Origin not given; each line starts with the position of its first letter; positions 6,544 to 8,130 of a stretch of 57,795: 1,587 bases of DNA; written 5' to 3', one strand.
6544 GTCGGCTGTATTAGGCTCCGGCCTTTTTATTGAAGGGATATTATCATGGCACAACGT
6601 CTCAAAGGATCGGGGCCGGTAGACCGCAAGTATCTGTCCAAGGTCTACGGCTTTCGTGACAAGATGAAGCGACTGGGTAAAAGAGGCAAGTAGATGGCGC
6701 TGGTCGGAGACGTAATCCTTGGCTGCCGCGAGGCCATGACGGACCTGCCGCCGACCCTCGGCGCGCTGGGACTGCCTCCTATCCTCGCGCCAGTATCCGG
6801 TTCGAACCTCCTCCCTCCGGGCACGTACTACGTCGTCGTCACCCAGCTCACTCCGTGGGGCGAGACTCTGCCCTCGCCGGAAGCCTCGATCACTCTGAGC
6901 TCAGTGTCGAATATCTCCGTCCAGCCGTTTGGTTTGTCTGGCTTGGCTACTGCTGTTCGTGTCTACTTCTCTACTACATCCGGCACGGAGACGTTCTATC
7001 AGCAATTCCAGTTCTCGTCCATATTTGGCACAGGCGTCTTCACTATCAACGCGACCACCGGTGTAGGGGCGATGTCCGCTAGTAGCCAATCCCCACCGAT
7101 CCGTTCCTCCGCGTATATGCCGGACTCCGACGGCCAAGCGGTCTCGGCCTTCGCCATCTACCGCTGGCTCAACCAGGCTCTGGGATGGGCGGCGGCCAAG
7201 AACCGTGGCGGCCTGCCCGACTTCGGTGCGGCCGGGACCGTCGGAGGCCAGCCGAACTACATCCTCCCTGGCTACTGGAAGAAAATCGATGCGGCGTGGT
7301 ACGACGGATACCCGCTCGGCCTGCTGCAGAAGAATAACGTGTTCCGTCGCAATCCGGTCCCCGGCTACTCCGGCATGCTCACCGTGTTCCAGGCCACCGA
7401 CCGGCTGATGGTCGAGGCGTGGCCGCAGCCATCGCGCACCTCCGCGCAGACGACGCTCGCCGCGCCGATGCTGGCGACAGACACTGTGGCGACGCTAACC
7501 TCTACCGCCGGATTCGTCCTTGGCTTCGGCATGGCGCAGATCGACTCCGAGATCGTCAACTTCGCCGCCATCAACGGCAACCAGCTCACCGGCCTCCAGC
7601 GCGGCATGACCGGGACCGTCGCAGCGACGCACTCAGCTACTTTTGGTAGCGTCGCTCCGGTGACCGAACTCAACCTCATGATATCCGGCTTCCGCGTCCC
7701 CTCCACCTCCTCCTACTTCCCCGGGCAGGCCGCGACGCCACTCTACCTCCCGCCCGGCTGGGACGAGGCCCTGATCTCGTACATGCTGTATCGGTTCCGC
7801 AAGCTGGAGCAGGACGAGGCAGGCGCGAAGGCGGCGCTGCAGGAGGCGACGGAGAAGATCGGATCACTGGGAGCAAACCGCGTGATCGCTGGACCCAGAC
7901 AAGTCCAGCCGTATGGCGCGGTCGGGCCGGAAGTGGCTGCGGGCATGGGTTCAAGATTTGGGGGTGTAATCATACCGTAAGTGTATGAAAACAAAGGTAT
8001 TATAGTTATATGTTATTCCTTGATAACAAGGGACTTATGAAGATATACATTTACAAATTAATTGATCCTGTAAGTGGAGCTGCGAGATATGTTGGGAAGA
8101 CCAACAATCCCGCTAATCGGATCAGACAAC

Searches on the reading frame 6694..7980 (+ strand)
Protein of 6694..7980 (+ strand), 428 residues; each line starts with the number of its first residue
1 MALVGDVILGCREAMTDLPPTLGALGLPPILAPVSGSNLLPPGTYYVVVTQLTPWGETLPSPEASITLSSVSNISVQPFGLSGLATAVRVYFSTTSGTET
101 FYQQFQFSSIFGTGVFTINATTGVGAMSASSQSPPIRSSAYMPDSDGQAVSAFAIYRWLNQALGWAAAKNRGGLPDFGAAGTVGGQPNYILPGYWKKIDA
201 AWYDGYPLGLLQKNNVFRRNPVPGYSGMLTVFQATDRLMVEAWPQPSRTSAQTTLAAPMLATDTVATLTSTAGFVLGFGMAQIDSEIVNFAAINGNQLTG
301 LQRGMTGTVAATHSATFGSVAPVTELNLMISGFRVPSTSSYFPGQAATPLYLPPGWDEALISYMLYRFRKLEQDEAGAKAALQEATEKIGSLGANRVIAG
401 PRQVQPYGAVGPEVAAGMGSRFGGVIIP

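Call 10: search_protein_families(library=phrogs, proteins=[window:6694-7980:+], max_evalue=0.001)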
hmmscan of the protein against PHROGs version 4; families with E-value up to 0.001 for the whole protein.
window:6694-7980:+ (428 aa): 3 families
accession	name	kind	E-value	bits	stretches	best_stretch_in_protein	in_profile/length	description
phrog_19622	-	other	6.9e-07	29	1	32-125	282-372/524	esterase/lipase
phrog_1101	-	tail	5.1e-06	25.6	1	253-315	557-624/1405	tail protein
phrog_4406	-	head and packaging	0.00072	17.2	1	251-308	66-123/3231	virion structural protein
